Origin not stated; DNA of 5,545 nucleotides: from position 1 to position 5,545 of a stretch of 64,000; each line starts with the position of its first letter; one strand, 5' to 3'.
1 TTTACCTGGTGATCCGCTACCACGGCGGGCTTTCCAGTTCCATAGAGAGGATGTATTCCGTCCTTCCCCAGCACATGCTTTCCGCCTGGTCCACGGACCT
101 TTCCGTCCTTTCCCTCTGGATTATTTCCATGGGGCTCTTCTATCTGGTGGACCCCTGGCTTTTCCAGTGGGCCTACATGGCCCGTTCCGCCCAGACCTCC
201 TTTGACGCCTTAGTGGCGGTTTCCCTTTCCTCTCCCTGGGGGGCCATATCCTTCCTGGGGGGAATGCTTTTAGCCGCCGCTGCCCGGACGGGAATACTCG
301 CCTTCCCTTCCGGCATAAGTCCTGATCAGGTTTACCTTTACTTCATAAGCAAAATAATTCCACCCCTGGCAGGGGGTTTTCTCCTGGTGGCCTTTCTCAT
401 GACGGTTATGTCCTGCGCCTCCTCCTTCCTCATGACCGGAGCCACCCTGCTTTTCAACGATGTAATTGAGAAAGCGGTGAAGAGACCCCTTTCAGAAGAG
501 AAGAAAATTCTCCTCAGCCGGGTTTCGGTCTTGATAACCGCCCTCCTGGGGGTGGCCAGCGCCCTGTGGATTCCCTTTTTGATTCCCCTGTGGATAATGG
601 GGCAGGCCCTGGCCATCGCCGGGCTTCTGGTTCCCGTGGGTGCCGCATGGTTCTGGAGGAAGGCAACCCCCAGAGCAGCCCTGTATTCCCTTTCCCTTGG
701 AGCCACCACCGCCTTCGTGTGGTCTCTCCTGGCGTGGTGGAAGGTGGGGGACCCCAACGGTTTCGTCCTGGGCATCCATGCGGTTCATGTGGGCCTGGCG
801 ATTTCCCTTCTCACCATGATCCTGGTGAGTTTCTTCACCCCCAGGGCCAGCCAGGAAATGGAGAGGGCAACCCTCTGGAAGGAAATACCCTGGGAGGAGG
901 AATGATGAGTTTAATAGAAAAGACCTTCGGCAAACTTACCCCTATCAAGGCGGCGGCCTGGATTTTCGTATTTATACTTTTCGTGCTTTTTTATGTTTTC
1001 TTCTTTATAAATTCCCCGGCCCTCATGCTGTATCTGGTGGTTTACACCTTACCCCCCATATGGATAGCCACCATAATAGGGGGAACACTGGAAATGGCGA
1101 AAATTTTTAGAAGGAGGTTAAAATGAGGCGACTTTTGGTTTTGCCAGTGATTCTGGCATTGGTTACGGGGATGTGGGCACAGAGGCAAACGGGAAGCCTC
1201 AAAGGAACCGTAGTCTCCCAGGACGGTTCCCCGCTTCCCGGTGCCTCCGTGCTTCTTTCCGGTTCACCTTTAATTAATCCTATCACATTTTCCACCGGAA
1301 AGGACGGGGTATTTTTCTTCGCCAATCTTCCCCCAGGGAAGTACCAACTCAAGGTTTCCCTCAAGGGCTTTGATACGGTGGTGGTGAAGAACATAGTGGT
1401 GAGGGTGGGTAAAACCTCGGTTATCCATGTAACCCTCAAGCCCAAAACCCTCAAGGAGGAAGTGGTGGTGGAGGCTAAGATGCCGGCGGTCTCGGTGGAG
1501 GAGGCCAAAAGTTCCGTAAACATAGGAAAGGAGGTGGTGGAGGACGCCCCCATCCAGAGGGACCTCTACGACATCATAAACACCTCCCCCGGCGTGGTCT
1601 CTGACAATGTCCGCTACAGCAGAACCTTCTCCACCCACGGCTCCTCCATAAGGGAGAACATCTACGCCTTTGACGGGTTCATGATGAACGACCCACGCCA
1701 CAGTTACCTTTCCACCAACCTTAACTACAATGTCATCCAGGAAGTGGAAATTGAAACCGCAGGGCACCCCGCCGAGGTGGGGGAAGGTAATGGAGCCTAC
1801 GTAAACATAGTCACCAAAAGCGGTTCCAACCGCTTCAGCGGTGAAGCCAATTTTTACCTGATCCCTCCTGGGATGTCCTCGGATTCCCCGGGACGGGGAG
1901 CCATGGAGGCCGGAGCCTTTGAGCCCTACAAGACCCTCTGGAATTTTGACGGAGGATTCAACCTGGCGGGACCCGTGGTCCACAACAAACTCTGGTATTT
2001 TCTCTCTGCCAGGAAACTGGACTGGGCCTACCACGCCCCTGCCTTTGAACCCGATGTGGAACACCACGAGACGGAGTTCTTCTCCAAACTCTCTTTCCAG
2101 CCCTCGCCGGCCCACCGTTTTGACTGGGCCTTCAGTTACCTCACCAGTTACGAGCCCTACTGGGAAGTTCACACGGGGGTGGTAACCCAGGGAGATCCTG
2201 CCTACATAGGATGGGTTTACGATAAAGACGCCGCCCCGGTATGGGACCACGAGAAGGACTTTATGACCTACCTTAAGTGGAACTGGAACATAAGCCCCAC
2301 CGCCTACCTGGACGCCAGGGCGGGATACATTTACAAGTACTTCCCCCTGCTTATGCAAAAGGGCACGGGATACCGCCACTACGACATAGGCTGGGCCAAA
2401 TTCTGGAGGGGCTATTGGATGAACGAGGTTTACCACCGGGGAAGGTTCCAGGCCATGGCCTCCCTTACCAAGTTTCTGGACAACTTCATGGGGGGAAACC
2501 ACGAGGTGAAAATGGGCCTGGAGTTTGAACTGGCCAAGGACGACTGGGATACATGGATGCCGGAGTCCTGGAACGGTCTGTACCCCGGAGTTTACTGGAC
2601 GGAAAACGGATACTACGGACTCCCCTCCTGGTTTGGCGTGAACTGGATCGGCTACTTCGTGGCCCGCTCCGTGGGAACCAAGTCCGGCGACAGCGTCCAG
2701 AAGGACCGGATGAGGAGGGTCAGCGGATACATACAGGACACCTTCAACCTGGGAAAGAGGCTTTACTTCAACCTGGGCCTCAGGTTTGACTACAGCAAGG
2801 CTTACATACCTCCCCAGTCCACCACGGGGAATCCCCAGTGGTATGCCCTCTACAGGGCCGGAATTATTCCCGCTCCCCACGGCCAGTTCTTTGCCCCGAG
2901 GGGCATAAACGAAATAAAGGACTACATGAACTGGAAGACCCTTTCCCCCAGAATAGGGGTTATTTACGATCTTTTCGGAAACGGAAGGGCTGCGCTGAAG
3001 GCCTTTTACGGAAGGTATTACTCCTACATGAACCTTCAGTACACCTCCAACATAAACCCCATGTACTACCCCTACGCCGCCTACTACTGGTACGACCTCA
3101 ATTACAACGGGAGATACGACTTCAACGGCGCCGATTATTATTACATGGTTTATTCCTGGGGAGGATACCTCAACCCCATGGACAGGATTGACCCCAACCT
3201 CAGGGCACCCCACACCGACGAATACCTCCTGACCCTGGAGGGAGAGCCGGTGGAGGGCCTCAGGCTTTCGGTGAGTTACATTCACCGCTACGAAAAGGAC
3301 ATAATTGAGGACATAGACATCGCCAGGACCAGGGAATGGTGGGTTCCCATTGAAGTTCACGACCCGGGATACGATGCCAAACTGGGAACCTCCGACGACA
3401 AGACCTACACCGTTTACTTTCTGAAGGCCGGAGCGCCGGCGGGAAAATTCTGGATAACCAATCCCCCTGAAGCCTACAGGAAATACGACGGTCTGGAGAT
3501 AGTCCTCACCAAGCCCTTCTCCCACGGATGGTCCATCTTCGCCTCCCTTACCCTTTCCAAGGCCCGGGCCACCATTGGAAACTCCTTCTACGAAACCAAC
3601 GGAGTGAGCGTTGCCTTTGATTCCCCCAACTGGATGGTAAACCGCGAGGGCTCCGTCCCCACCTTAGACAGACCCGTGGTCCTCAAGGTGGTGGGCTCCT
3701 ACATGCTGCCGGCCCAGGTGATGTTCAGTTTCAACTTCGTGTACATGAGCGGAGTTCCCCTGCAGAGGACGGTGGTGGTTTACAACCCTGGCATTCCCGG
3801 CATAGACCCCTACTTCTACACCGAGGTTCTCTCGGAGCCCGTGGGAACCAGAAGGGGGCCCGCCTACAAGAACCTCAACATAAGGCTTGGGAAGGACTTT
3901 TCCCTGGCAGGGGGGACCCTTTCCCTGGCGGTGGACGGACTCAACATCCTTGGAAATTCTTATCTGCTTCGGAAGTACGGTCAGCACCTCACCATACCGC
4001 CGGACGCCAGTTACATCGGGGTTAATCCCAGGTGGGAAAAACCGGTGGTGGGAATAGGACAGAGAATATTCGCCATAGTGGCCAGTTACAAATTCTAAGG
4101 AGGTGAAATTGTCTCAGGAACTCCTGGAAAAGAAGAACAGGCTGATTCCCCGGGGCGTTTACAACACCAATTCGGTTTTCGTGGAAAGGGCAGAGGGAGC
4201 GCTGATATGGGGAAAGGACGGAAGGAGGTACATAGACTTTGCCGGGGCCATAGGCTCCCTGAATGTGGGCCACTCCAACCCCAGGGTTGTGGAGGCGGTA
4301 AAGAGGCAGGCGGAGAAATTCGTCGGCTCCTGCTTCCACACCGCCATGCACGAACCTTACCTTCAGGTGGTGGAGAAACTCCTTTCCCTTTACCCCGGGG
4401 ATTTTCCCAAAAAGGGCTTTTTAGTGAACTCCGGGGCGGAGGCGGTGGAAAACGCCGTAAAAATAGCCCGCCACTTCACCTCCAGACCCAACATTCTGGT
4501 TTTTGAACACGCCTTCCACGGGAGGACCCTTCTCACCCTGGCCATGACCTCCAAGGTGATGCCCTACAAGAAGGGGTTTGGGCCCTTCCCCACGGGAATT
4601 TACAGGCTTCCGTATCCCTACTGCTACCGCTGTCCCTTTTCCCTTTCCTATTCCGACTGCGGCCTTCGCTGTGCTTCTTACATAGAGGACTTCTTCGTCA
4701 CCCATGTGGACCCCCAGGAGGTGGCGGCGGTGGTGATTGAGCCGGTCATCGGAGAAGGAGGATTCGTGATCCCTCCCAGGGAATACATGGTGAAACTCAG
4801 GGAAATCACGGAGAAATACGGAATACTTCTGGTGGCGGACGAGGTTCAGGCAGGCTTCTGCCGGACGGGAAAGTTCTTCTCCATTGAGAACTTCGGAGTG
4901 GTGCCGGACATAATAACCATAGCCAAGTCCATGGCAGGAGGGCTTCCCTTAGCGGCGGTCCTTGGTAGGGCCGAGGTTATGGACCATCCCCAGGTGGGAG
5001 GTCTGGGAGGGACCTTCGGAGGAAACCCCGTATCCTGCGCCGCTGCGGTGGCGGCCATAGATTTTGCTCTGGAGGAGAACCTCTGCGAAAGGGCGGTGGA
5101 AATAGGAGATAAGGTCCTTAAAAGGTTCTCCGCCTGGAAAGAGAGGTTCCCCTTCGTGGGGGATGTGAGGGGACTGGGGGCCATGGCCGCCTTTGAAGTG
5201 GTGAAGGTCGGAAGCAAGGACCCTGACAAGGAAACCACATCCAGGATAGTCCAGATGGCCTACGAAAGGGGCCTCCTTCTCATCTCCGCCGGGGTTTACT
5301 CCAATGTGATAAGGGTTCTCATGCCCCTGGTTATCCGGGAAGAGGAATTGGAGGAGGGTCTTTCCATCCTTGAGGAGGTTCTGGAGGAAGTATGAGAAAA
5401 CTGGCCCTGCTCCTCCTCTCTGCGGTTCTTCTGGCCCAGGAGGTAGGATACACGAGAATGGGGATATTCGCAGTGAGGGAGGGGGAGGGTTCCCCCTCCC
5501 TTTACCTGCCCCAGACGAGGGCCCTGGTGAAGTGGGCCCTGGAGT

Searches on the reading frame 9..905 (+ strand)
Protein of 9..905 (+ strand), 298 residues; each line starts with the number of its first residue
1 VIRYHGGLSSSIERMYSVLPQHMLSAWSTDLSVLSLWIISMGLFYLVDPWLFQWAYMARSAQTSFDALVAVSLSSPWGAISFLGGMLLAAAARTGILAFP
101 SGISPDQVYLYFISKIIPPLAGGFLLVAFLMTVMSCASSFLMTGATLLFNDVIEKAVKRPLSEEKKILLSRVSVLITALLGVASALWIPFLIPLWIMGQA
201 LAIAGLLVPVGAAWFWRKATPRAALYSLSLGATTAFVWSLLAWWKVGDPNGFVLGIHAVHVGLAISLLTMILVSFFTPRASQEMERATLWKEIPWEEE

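Call 71: search_protein_families(library=pfam, proteins=[window:9-905:+], max_evalue=0.00001)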
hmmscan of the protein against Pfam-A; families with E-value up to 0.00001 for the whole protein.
window:9-905:+ (298 aa): 1 family
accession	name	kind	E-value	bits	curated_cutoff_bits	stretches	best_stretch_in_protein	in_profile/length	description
PF00474.23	SSF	-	1.7e-08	34.2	22.8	1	92-231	261-406/406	Sodium:solute symporter family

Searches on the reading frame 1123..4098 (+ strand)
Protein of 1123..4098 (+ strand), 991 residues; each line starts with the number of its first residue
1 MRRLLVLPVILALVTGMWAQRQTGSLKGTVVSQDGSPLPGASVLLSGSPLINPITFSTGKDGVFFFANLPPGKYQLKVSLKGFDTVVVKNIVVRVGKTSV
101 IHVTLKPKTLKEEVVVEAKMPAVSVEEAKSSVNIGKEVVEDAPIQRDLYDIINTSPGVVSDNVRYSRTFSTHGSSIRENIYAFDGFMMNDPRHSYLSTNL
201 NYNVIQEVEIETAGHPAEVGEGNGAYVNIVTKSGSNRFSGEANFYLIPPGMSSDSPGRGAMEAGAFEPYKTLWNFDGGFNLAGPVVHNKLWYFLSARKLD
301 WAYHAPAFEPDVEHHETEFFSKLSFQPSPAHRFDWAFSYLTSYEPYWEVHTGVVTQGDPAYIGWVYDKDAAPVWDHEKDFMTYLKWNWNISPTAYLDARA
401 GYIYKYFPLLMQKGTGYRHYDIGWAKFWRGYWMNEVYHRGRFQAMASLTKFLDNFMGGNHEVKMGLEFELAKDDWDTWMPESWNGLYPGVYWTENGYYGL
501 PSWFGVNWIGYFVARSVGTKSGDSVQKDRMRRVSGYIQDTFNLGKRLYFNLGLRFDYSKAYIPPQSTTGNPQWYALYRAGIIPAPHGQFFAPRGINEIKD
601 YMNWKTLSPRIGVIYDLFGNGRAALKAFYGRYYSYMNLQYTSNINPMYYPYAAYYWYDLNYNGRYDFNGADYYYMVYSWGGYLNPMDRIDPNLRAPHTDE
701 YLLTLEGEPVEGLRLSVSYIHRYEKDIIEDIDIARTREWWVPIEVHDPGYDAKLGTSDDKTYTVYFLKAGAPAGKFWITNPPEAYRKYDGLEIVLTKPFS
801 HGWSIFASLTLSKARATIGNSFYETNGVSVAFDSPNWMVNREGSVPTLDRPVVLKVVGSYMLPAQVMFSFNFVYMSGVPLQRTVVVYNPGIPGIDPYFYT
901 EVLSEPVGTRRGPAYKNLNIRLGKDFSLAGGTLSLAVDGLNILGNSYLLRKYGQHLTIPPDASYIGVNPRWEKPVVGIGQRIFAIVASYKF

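Call 71: search_protein_families(library=pfam, proteins=[window:1123-4098:+], max_evalue=0.00001)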
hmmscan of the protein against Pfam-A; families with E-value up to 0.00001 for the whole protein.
window:1123-4098:+ (991 aa): 3 families
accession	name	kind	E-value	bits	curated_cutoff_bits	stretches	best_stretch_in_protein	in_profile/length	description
PF25183.1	OMP_b-brl_4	-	3.7e-32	112.1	30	1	380-864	204-679/838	Outer membrane beta barrel domain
PF13620.12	CarboxypepD_reg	-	5.5e-18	65.5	32.3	1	25-106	1-82/82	Carboxypeptidase regulatory-like domain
PF13715.12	CarbopepD_reg_2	-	7e-11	42.5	32.2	1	26-116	1-88/88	CarboxypepD_reg-like domain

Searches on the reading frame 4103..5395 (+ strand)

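Call 71: search_protein_families(library=pfam, proteins=[window:4103-5395:+], max_evalue=0.00001)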
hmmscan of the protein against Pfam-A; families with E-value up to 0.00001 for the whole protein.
window:4103-5395:+ (430 aa): 1 family
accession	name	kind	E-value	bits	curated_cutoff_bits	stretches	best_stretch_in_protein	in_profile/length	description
PF00202.27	Aminotran_3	-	6.6e-126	420.7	30.5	1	22-427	9-403/403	Aminotransferase class-III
